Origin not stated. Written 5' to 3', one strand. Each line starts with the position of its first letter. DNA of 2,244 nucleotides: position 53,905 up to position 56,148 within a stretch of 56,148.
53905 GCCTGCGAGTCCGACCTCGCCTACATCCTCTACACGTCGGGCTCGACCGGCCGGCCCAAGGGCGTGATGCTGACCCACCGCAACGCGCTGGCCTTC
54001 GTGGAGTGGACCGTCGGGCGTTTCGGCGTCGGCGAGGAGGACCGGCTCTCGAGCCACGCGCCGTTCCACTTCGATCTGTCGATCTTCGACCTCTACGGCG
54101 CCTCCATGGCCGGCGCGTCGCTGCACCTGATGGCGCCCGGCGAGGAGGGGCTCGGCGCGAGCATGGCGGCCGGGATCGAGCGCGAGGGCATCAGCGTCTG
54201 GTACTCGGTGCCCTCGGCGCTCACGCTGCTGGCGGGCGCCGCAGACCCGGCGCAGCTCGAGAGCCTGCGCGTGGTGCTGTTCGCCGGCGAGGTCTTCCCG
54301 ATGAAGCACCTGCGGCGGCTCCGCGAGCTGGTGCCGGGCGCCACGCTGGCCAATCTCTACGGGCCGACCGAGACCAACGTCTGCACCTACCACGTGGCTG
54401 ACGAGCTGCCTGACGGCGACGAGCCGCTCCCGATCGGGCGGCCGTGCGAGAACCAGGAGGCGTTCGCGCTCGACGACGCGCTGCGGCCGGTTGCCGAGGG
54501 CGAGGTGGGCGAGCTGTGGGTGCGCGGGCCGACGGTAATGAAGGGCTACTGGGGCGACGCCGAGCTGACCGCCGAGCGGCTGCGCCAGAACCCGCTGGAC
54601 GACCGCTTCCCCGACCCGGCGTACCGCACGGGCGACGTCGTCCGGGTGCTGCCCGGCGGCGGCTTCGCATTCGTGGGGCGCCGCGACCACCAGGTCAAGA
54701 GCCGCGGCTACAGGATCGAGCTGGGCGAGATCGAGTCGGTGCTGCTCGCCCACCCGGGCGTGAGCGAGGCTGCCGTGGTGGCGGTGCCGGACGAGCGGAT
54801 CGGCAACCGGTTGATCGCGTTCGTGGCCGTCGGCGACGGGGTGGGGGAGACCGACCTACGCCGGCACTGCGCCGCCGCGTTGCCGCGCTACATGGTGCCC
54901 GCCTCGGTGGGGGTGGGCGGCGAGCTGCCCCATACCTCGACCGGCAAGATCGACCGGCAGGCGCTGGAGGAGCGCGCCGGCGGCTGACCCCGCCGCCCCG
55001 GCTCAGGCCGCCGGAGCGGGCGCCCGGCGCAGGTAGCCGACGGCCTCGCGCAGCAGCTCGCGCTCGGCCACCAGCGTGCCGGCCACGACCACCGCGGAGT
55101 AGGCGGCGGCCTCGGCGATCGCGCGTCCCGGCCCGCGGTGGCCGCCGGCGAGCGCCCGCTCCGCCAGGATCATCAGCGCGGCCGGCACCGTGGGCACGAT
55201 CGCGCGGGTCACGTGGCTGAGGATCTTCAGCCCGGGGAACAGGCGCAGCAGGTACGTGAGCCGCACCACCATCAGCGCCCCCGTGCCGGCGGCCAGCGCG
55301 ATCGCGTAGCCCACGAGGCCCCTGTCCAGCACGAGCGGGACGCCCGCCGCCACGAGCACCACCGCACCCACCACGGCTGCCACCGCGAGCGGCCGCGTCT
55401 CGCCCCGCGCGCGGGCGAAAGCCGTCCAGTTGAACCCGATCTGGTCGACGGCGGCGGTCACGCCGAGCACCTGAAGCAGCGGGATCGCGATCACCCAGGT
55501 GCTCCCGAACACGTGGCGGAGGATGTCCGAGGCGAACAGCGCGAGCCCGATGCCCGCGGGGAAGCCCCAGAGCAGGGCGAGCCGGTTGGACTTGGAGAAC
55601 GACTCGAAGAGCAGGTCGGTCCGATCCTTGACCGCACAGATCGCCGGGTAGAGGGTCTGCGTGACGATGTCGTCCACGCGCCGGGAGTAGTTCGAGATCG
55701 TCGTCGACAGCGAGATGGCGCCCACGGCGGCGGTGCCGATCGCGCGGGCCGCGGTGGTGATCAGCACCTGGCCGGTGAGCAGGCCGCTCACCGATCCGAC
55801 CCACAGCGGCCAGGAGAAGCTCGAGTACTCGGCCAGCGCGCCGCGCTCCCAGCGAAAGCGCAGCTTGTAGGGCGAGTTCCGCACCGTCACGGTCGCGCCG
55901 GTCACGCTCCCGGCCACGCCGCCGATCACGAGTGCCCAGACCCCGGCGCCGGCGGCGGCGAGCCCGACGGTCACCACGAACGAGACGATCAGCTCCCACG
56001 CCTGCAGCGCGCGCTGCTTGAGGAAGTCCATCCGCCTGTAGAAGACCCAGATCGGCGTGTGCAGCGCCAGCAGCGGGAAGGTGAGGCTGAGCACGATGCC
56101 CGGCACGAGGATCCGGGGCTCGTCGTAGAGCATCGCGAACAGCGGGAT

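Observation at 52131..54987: Prolyl-carrier-protein oxidation-like trio (adenylase + ACAD flavoprotein + carrier protein) inside a surface-glycan locus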

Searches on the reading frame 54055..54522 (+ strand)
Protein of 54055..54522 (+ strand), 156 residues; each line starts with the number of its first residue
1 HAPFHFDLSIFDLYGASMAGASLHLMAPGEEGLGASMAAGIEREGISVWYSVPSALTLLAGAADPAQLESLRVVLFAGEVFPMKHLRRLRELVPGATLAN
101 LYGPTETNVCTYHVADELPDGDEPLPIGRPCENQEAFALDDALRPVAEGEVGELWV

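Call 19: search_solved_structures(query=window:54055-54522:+, max_evalue=1e-10, show_alignments=5)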
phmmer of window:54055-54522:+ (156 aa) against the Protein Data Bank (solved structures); distinct sequences matched with E-value up to 1e-10: 36.
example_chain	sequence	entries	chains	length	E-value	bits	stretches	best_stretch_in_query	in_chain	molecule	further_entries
6o6e_B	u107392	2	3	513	2.1e-28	102.4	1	1-155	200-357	L-proline--[L-prolyl-carrier protein] ligase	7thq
8xjz_C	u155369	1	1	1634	1.6e-27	99.5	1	4-155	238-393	Peptide synthetase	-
7thn_B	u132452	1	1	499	8.7e-26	93.9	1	1-136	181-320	L-proline--[L-prolyl-carrier protein] ligase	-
8gjp_A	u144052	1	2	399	5.2e-19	71.9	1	1-155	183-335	Non-ribosomal peptide synthetase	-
3e7w_A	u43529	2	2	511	7.1e-19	71.4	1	2-154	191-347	D-alanine--poly(phosphoribitol) ligase subunit 1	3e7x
3fcc_A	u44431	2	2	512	7.4e-19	71.4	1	2-154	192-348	D-alanine--poly(phosphoribitol) ligase subunit 1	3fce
3dhv_A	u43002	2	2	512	7.4e-19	71.4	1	2-154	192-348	D-alanine-poly(phosphoribitol) ligase | D-alanine--poly(phosphoribitol) ligase subunit 1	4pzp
6ea3_B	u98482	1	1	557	8.1e-19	71.2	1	2-155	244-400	adenylation domain of Fuscachelin synthetase component H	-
8glc_B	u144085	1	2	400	8.7e-19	71.1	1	1-155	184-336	Non-ribosomal peptide synthetase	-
6mfy_A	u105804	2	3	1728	2.1e-18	69.9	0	4-146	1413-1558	Linear gramicidin synthase subunit A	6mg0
6mfz_A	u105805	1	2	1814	2.3e-18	69.7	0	4-146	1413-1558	Linear gramicidin synthase subunit A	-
9be3_A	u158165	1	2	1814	2.4e-18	69.7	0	4-146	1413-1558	Linear gramicidin synthase subunit A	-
9be4_A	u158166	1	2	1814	2.4e-18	69.7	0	4-146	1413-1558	Linear gramicidin synthase subunit A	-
9meh_A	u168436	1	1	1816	2.4e-18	69.7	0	4-146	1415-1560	Linear gramicidin synthase subunit A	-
8gkm_A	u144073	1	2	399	2.4e-18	69.7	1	1-155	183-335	Non-ribosomal peptide synthetase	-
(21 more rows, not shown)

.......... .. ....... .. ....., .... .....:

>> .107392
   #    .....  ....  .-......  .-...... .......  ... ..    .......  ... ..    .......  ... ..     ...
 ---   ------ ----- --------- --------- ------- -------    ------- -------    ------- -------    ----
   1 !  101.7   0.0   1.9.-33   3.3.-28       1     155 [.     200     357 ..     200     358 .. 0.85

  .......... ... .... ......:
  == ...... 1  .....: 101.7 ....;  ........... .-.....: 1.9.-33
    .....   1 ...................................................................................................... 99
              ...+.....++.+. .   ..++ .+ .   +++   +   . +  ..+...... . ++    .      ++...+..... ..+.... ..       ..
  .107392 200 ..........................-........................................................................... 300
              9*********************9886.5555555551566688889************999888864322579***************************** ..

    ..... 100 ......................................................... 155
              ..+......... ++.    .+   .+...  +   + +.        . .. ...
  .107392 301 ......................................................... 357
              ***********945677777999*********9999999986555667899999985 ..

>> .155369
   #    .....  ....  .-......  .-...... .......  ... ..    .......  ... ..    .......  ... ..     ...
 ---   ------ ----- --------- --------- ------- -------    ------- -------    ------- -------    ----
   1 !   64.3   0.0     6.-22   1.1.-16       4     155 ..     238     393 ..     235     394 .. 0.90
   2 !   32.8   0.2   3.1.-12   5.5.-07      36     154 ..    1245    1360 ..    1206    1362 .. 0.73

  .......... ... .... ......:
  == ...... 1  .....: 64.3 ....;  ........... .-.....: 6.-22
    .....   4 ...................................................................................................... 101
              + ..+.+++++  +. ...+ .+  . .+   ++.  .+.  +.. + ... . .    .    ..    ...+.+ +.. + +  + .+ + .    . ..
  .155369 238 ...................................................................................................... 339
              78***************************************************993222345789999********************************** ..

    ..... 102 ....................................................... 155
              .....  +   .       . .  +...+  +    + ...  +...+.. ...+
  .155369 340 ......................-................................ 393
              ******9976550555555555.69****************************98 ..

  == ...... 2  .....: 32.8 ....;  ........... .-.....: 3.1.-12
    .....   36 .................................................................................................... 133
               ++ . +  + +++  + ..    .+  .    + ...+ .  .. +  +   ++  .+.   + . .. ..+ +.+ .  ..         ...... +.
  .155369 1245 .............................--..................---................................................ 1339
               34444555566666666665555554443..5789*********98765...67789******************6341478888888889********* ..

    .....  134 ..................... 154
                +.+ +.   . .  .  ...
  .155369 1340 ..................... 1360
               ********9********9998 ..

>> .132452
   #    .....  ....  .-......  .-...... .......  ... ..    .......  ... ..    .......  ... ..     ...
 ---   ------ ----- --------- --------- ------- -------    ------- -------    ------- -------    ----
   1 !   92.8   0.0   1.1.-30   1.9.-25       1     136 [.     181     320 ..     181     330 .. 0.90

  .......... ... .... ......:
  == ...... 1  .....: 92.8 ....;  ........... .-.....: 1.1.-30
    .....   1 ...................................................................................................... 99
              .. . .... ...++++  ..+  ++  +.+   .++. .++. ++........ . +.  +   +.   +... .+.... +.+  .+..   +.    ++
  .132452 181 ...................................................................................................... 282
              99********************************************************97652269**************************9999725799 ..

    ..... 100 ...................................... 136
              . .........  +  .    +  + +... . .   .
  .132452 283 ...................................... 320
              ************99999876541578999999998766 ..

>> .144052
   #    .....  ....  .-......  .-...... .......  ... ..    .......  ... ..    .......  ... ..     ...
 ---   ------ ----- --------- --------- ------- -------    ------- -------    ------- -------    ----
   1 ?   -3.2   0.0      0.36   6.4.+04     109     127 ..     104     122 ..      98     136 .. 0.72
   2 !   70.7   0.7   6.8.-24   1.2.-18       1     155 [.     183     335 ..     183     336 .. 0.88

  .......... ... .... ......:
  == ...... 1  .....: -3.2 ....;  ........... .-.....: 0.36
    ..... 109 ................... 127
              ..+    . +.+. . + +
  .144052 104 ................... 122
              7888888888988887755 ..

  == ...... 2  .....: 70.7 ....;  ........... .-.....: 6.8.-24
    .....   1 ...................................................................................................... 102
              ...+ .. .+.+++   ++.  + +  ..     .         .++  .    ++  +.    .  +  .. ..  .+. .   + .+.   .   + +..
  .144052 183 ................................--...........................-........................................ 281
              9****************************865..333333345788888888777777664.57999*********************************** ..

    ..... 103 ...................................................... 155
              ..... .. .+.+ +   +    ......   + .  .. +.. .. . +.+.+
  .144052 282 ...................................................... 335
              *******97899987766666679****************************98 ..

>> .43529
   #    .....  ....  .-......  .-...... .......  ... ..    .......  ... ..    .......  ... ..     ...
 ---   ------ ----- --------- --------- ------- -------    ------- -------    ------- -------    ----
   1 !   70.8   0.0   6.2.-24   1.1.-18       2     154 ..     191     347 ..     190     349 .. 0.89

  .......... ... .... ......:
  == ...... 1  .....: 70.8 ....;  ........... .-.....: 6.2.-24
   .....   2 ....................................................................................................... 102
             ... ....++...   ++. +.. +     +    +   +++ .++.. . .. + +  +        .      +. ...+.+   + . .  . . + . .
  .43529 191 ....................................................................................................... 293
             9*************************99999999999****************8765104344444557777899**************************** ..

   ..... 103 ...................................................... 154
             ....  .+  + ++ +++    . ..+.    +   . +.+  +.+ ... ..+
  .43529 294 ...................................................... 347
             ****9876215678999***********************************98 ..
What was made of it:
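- Tried and rejected: The code was taken instead from HMMER alignments to solved-structure sequences (call 19).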

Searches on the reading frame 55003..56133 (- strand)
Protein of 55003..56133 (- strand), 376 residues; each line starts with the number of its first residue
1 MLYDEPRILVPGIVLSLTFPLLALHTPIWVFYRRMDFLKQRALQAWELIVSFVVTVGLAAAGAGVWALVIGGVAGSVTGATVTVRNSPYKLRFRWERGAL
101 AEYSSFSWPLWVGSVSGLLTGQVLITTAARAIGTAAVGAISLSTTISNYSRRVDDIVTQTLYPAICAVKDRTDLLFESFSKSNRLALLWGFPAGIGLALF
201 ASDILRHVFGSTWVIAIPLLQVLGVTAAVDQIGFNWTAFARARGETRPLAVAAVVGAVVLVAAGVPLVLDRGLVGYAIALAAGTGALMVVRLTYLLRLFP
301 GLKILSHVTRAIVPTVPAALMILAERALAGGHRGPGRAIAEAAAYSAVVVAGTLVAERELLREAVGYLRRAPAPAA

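Call 3: search_protein_families(library=pfam, proteins=[window:55003-56133:-], max_evalue=0.01)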
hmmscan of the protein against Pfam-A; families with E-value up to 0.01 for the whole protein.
window:55003-56133:- (376 aa): 1 family
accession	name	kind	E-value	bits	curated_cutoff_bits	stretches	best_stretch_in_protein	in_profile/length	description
PF13440.11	Polysacc_synt_3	-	4.2e-28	98.9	23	1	2-217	75-292/293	Polysaccharide biosynthesis protein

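Call 4: search_protein_families(library=ncbifam, proteins=[window:55003-56133:-], max_evalue=0.01)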
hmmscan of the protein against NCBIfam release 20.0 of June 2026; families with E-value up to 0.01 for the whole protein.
window:55003-56133:- (376 aa): 3 families
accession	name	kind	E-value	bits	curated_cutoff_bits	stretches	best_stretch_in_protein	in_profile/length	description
NF007773.0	PRK10459.1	equivalog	1.4e-17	63.9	273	1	34-334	138-441/492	MOP flippase family protein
NF058658.1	Oglyco_Wzx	exception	1.8e-13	50.3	720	1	31-272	138-379/478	O-glycosylation flippase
NF047674.1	TeichurnBiosyTuaB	equivalog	6e-12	45.3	580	1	33-227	138-335/469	teichuronic acid biosynthesis protein TuaB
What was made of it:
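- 55003..56148 (-): Wzx-type MOP flippase. Its N-terminus runs off the end of the window. PF13440 and the NF007773 MOP flippase model (calls 3, 4).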
